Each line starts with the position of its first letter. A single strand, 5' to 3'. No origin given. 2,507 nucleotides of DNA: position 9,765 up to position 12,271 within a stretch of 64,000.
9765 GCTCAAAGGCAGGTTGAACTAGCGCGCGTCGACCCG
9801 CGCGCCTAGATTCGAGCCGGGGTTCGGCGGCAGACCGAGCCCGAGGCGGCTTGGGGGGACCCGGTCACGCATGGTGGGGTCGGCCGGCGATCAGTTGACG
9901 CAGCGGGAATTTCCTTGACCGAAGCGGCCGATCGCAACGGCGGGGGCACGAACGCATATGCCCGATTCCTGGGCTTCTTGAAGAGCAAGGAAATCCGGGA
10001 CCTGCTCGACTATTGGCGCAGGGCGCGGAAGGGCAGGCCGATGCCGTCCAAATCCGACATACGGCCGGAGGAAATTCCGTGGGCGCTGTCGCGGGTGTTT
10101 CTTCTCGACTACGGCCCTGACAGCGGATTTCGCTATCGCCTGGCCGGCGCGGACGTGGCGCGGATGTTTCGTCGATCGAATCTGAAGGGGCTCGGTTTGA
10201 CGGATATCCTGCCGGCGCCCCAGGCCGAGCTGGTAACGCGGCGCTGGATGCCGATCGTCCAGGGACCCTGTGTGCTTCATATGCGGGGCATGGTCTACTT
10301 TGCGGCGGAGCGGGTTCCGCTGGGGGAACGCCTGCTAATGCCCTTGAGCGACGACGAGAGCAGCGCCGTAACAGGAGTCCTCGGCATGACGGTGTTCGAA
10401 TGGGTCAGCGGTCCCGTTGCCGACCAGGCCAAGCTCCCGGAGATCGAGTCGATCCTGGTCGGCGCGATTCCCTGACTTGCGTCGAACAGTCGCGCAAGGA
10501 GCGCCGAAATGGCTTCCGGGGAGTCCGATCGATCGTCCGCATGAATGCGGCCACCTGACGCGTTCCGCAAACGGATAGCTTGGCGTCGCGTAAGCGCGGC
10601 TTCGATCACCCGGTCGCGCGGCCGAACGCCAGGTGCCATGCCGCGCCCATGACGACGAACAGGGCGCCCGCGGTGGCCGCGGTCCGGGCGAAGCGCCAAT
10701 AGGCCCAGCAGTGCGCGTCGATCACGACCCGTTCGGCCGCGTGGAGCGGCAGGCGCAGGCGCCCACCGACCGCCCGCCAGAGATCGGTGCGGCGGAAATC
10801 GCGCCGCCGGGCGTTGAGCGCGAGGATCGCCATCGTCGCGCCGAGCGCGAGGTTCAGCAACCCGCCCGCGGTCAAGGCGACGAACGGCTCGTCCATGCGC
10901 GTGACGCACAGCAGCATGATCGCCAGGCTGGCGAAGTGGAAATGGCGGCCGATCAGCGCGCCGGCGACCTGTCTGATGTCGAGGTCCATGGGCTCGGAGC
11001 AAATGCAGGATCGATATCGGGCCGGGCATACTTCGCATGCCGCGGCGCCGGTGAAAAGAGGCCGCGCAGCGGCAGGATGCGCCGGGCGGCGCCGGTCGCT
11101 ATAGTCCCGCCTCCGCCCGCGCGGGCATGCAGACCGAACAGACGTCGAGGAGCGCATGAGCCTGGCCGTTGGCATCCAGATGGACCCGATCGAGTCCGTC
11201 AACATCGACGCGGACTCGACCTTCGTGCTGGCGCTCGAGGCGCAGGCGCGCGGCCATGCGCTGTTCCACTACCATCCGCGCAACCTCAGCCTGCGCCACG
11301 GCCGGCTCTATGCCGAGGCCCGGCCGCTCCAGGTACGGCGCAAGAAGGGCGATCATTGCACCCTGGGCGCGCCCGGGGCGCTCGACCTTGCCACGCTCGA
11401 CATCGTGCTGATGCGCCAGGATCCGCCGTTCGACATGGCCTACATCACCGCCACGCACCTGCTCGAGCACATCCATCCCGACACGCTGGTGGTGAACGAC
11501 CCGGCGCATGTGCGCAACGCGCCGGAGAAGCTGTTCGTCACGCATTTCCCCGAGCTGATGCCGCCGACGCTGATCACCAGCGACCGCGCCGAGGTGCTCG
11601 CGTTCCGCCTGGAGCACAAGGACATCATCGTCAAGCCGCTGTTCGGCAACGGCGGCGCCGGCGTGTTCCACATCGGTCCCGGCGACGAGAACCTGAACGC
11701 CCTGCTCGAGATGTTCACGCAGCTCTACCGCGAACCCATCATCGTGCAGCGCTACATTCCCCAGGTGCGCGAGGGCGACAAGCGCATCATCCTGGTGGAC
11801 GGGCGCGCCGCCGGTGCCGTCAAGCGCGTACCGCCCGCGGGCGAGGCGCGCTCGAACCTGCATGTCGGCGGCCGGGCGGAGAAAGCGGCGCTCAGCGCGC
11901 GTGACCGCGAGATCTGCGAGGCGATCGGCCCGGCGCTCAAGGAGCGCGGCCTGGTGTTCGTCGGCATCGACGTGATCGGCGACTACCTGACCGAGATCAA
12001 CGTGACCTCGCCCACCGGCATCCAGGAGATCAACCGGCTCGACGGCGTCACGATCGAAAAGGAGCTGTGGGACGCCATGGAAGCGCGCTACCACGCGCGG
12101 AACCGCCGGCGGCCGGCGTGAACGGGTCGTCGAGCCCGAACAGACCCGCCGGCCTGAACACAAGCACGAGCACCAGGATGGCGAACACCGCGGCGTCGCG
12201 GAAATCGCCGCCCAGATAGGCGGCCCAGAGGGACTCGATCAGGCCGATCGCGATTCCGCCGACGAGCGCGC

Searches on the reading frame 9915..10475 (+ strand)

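Call 16: search_protein_families(library=pfam, proteins=[window:9915-10475:+], max_evalue=0.01)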
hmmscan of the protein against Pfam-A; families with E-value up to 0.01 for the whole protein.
window:9915-10475:+ (186 aa): 1 family
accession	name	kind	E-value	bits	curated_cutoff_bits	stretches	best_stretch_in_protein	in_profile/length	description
PF07310.19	PAS_5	-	9.4e-15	55.1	22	1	23-156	2-136/137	PAS domain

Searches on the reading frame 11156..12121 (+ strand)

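Call 8: search_protein_families(library=pfam, proteins=[window:11156-12121:+], max_evalue=0.01)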
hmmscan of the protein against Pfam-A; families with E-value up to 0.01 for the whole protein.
window:11156-12121:+ (321 aa): 4 families
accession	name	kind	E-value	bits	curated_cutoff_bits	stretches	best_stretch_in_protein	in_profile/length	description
PF02955.21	GSH-S_ATP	-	8.5e-73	243.9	23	1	124-296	1-174/175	Prokaryotic glutathione synthetase, ATP-grasp domain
PF02951.20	GSH-S_N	-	2.3e-43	147.5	21.3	1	4-120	2-119/119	Prokaryotic glutathione synthetase, N-terminal domain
PF08443.16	RimK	-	3e-17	63.3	21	1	156-307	42-187/188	RimK-like ATP-grasp domain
PF14398.11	ATPgrasp_YheCD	-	0.00084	19.1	26.8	1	132-175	26-69/255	YheC/D like ATP-grasp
